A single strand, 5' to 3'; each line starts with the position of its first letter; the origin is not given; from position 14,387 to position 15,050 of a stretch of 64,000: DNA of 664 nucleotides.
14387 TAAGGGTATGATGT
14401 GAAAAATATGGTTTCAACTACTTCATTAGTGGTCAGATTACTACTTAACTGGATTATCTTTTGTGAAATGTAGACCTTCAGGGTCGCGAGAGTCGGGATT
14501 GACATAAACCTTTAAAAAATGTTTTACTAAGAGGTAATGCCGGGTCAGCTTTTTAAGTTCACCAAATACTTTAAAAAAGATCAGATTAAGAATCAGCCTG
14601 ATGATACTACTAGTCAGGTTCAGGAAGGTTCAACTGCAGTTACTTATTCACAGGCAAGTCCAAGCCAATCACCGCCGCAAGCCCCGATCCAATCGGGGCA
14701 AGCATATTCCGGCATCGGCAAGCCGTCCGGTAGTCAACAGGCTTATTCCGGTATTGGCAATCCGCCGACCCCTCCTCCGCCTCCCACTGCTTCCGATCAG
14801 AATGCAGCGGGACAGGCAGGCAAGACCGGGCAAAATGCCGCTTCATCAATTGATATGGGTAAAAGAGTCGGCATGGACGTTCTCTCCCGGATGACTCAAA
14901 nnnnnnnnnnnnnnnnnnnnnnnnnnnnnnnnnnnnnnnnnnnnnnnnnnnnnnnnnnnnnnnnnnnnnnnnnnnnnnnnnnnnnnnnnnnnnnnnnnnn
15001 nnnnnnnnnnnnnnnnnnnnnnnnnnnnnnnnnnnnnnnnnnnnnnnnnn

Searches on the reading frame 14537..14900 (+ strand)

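Call 28: search_protein_families(library=pfam, proteins=[window:14537-14900:+], max_evalue=1)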
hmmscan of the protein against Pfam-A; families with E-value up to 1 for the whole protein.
window:14537-14900:+ (121 aa): 0 families
